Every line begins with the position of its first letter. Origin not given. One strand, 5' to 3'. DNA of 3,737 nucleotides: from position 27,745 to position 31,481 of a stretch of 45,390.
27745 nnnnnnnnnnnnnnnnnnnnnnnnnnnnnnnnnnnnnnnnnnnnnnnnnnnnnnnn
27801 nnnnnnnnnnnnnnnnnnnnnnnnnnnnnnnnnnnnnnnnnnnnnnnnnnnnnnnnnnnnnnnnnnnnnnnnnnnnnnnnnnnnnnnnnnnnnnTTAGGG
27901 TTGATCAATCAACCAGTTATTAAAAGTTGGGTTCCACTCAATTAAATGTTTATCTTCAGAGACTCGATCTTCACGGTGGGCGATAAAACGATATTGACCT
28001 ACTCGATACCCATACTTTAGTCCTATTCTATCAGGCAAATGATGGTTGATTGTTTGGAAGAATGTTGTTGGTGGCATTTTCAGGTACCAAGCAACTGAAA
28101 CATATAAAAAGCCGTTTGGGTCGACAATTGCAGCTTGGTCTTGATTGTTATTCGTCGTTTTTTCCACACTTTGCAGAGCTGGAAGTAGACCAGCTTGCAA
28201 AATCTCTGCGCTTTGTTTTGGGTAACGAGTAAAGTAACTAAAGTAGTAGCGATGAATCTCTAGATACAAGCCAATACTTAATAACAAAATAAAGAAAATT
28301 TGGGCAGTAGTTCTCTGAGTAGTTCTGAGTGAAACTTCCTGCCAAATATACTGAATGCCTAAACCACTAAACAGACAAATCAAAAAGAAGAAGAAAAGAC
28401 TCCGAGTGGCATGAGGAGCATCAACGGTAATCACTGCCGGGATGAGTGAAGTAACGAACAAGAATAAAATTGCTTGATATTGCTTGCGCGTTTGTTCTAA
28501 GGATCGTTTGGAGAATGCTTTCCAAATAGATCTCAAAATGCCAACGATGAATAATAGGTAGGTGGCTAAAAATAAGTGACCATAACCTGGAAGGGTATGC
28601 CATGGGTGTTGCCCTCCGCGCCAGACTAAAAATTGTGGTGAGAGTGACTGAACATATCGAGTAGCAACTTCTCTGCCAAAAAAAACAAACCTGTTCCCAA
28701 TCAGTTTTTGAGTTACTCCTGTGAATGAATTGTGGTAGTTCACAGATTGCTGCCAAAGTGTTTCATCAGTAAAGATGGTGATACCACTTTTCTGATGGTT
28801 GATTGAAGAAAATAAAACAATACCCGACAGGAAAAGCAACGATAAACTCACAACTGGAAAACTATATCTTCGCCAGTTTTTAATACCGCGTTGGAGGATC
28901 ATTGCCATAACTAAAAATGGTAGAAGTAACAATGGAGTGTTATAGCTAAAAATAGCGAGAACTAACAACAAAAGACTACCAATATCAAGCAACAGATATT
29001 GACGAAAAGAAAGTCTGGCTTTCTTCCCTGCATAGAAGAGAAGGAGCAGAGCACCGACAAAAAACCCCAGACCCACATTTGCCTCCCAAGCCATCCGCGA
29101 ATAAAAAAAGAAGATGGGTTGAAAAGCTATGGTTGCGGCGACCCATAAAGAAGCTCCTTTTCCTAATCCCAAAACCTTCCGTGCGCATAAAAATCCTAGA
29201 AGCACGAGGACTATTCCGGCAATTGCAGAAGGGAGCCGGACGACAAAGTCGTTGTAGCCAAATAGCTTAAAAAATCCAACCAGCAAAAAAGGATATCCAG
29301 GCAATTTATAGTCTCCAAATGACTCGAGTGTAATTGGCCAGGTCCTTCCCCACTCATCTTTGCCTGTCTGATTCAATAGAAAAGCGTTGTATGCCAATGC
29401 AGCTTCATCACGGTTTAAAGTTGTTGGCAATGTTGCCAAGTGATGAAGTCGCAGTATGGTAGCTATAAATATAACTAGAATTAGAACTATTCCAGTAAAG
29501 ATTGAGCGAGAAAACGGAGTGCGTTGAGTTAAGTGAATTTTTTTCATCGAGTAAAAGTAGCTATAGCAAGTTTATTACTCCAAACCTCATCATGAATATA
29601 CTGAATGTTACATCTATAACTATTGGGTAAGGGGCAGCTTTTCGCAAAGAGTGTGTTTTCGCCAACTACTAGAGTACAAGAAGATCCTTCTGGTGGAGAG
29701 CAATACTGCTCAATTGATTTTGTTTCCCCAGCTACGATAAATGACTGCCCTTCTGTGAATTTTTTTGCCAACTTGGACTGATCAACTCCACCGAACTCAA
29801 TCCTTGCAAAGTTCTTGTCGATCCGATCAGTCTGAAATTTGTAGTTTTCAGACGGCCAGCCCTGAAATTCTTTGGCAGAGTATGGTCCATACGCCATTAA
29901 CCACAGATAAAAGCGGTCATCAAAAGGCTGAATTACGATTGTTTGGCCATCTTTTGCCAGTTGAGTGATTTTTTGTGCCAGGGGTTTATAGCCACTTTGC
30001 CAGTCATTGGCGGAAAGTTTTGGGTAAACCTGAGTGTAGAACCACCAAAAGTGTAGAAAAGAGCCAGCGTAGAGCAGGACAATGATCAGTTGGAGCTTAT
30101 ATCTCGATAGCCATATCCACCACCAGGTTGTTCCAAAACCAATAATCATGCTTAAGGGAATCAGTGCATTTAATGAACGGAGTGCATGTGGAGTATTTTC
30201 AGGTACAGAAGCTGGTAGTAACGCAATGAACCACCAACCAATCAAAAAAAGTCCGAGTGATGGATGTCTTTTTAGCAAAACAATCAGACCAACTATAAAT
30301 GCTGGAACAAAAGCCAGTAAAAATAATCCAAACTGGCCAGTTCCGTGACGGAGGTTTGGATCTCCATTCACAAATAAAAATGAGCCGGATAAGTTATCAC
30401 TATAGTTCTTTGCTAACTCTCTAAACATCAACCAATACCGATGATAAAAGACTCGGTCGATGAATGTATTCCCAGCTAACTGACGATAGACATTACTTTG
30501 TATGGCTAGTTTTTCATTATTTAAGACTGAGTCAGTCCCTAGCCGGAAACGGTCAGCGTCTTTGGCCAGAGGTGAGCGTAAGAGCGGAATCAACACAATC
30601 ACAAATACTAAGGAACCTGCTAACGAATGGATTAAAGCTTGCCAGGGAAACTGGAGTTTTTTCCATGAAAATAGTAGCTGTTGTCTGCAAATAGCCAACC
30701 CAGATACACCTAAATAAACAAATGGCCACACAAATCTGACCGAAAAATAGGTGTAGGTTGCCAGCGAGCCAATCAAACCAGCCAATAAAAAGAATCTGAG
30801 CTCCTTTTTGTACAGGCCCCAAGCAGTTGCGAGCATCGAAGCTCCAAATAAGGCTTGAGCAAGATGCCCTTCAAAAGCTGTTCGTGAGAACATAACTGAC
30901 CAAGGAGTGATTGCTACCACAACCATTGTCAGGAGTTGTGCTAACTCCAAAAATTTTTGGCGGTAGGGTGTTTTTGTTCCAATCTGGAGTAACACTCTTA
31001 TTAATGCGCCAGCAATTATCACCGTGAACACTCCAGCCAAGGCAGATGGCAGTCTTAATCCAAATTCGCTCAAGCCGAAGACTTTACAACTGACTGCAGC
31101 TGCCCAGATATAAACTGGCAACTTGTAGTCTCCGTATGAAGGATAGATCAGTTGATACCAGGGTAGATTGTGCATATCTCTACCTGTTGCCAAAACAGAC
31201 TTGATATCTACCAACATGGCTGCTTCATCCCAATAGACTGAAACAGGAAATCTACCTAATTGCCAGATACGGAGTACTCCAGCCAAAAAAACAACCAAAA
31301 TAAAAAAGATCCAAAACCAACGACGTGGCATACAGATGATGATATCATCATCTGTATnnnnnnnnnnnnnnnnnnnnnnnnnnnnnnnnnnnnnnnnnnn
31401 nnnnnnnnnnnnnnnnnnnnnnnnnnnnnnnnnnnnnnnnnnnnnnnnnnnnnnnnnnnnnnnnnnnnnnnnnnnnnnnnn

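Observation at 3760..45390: A 42-kb glycosylation island with about 11 GT-C-fold membrane enzymes from at least 5 families, plus lipid-donor, nucleotide-sugar and three export routes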

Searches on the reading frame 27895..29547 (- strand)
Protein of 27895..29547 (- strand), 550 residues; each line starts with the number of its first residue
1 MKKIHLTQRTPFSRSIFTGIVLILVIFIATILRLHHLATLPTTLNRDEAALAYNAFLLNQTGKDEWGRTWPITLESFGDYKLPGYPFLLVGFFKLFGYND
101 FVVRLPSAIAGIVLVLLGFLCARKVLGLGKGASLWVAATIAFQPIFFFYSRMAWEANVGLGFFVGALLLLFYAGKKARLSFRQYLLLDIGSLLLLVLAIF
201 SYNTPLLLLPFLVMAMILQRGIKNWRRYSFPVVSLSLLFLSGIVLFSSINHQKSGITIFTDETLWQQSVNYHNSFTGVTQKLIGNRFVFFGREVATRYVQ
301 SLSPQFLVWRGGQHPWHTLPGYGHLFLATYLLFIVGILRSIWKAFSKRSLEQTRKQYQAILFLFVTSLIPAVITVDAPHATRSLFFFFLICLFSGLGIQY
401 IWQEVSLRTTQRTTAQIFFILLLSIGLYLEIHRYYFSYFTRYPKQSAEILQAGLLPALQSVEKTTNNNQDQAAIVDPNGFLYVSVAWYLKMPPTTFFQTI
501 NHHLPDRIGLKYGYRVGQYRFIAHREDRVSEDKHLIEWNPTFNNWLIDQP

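Call 5: search_protein_families(library=pfam, proteins=[window:27895-29547:-], max_evalue=0.01)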
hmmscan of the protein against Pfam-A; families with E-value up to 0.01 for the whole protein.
window:27895-29547:- (550 aa): 1 family
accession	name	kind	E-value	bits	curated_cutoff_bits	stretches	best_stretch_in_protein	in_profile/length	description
PF13231.12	PMT_2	-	1.9e-08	35.1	26.1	1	83-242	4-153/160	Dolichyl-phosphate-mannose-protein mannosyltransferase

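Call 47: search_solved_structures(query=A3, max_evalue=1)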
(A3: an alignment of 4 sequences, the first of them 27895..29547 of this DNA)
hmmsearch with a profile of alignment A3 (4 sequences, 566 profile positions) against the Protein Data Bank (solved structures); distinct sequences matched with E-value up to 1: 2.
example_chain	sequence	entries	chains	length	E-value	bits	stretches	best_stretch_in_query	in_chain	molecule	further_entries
5ezm_A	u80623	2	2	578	0.061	15.5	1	74-249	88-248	4-amino-4-deoxy-L-arabinose transferase or related glycosyltransferases of PMT family | 4-amino-4-deoxy-L-arabinose (L-Ara4N) transferase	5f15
8x5v_A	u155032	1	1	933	0.8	11.8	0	455-534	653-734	BlCas9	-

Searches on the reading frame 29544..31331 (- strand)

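Call 5: search_protein_families(library=pfam, proteins=[window:29544-31331:-], max_evalue=0.01)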
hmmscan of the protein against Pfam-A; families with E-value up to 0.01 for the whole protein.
window:29544-31331:- (595 aa): 0 families

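Call 10: search_protein_families(library=ncbifam, proteins=[window:29544-31331:-], max_evalue=1)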
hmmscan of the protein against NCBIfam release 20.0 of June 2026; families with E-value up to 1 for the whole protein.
window:29544-31331:- (595 aa): 1 family
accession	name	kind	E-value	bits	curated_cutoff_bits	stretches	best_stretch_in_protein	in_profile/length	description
NF010791.0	PRK14195.1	equivalog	0.038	14.4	129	1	154-198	43-85/125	fluoride efflux transporter CrcB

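Call 11: search_protein_families(library=pfam, proteins=[window:29544-31331:-], max_evalue=10)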
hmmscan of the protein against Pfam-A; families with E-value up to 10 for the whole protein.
window:29544-31331:- (595 aa): 2 families
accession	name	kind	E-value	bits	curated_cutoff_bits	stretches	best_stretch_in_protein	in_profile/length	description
PF13231.12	PMT_2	-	0.081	13.6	26.1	1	72-233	4-145/160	Dolichyl-phosphate-mannose-protein mannosyltransferase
PF02537.21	CRCB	-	0.26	12.1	32.9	1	104-199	6-71/103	CrcB-like protein, Camphor Resistance (CrcB)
